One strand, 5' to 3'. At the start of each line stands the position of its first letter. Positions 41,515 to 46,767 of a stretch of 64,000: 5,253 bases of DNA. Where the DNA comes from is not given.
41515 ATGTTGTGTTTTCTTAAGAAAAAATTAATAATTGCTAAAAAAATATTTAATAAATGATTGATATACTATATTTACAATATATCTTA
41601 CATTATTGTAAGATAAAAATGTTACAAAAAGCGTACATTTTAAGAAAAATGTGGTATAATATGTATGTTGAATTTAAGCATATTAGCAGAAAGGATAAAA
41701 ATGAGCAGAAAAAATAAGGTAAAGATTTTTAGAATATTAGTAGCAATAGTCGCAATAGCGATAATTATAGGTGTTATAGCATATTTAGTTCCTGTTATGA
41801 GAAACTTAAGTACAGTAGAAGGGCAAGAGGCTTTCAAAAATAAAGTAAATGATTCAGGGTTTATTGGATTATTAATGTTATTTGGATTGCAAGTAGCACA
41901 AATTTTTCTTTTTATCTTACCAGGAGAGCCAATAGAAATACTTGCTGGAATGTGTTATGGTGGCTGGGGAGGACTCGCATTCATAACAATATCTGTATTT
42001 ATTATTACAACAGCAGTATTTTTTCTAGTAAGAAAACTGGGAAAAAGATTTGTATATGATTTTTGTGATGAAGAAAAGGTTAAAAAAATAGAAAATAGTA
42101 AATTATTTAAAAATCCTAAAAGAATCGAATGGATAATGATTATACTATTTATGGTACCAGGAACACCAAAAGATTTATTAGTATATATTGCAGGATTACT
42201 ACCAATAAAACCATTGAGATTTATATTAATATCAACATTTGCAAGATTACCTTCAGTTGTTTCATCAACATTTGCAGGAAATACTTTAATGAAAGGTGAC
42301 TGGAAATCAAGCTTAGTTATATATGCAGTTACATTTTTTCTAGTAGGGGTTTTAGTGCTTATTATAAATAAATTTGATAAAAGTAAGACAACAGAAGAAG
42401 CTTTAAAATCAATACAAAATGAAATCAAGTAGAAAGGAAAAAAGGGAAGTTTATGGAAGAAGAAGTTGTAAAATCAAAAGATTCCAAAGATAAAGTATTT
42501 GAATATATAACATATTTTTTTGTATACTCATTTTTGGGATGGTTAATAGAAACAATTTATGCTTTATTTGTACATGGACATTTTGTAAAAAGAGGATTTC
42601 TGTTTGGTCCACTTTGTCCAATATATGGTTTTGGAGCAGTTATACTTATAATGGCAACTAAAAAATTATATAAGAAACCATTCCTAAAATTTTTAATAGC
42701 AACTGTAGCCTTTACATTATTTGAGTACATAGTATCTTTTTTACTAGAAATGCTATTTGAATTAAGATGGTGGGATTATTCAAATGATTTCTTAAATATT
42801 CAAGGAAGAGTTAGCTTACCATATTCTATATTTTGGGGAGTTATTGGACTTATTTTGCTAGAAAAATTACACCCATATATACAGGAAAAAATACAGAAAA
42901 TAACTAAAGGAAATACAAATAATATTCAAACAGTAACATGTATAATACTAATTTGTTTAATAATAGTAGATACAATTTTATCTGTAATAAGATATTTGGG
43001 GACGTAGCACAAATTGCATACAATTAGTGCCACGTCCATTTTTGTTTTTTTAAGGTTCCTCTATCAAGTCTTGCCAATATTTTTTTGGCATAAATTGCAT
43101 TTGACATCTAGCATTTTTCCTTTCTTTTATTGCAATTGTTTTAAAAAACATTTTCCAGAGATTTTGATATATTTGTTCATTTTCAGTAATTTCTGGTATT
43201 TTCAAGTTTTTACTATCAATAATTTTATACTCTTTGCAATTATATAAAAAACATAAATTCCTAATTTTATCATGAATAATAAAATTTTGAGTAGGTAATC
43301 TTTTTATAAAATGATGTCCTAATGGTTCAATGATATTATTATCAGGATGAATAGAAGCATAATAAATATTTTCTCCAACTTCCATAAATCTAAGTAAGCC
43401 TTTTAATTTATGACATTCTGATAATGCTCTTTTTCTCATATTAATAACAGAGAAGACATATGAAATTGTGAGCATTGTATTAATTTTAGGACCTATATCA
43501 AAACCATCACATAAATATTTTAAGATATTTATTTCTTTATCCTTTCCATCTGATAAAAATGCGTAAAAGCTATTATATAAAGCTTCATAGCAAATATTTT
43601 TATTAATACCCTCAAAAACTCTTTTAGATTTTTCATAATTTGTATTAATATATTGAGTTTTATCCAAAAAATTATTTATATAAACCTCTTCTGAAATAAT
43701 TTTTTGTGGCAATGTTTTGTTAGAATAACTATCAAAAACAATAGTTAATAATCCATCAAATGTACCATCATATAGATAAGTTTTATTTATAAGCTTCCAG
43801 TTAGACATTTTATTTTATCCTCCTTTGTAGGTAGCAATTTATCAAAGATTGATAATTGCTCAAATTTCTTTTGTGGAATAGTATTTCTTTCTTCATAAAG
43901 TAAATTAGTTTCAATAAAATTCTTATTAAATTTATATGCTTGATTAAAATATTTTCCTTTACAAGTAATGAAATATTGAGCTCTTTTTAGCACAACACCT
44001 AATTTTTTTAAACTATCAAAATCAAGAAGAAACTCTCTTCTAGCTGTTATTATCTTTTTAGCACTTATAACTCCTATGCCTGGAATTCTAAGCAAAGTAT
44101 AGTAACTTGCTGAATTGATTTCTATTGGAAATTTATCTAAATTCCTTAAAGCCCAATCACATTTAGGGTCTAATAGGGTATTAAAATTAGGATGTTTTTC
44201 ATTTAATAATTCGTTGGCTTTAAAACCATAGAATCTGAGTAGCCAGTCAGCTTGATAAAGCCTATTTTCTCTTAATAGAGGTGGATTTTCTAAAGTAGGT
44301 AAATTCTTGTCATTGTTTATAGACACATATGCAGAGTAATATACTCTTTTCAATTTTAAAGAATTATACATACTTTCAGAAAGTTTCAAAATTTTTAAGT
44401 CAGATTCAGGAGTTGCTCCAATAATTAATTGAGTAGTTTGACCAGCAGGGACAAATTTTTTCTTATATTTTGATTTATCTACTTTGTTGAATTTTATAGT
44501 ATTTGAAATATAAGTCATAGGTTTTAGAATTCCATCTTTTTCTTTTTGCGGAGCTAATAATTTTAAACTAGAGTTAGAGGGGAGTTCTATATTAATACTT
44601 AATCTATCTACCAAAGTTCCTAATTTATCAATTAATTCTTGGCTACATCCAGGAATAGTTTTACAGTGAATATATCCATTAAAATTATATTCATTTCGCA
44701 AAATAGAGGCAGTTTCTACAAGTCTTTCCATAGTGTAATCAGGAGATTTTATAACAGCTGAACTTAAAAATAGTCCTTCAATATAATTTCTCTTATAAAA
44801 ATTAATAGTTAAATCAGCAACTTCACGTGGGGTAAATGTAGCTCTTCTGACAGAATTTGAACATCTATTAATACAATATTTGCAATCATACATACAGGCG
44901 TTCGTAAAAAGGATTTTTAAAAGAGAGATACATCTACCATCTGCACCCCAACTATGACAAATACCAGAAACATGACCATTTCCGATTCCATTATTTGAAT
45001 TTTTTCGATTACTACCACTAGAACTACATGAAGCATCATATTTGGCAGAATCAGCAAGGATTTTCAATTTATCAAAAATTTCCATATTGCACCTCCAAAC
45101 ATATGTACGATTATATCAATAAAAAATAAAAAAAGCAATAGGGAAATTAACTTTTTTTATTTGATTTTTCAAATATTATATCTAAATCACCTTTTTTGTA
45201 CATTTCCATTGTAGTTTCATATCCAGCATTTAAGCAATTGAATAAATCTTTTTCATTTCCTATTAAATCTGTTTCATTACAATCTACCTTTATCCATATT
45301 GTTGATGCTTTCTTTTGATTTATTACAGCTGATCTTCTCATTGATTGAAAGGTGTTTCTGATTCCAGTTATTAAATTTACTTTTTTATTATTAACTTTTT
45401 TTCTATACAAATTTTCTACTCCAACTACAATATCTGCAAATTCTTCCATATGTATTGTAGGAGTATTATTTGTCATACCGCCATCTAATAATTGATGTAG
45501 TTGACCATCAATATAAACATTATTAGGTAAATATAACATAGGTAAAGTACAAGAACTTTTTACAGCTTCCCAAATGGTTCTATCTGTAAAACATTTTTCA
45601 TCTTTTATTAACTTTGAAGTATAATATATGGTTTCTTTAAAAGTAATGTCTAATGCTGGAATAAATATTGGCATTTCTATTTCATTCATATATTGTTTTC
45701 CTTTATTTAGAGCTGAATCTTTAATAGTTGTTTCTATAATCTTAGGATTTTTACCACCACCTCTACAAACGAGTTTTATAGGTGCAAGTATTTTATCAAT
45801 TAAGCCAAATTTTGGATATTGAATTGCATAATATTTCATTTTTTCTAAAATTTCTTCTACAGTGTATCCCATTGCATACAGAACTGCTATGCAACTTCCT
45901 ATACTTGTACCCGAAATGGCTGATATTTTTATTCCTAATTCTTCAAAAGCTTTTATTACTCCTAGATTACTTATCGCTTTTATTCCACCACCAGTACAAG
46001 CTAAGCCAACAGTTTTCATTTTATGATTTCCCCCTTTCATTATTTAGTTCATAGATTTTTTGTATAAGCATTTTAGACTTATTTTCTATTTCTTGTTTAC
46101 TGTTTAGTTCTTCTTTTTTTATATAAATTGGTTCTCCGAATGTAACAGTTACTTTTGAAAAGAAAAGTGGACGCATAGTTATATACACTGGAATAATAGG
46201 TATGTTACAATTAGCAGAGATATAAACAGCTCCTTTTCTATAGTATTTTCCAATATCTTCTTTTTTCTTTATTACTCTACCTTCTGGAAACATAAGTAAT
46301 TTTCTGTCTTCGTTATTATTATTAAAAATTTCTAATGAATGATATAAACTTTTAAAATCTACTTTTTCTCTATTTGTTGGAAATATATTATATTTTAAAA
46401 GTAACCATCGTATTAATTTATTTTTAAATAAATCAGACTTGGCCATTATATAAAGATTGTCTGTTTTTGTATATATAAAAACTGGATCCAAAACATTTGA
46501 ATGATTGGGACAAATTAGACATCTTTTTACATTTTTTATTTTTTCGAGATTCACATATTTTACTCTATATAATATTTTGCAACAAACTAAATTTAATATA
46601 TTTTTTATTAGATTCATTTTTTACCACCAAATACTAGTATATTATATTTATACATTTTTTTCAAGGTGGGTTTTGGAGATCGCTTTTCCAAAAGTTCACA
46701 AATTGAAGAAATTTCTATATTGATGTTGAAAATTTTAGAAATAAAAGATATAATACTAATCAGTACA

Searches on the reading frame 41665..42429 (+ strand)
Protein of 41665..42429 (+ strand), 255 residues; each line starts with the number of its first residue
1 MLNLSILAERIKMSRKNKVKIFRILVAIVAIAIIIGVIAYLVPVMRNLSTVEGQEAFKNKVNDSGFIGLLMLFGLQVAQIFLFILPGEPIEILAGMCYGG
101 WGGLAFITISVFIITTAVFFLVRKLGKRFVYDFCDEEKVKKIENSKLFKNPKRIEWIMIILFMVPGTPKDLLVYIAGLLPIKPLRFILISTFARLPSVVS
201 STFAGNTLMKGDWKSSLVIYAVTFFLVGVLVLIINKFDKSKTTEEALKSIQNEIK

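Call 27: search_protein_families(library=pfam, proteins=[window:41665-42429:+], max_evalue=0.0001)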
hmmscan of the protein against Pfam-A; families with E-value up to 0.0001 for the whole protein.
window:41665-42429:+ (255 aa): 1 family
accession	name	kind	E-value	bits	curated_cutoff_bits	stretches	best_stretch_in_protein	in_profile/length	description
PF09335.16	VTT_dom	-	8.4e-17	62.2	33.9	1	85-206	1-122/123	VTT domain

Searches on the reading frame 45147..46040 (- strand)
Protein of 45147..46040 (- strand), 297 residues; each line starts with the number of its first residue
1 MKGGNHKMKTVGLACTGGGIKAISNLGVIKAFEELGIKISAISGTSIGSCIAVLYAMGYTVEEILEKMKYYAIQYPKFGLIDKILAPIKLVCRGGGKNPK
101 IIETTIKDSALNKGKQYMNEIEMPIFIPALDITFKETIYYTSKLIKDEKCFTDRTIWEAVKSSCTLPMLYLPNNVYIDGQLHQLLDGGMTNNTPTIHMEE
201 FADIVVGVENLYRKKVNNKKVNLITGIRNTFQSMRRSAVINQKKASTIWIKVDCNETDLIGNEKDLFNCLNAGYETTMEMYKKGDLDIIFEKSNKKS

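Call 71: search_protein_families(library=pfam, proteins=[window:45147-46040:-], max_evalue=0.00001)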
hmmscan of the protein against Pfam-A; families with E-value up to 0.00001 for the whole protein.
window:45147-46040:- (297 aa): 1 family
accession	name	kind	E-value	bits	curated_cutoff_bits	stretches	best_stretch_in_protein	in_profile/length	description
PF01734.28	Patatin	-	1.8e-23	84.2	27.7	1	13-195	1-187/191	Patatin-like phospholipase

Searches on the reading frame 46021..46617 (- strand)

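Call 78: search_protein_families(library=pfam, proteins=[window:46021-46617:-], max_evalue=0.0001)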
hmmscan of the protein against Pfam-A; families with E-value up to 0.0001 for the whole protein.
window:46021-46617:- (198 aa): 1 family
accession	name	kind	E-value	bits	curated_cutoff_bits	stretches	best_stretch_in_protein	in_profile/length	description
PF01553.26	Acyltransferase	-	5.8e-20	71.9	23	1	18-146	1-131/132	Acyltransferase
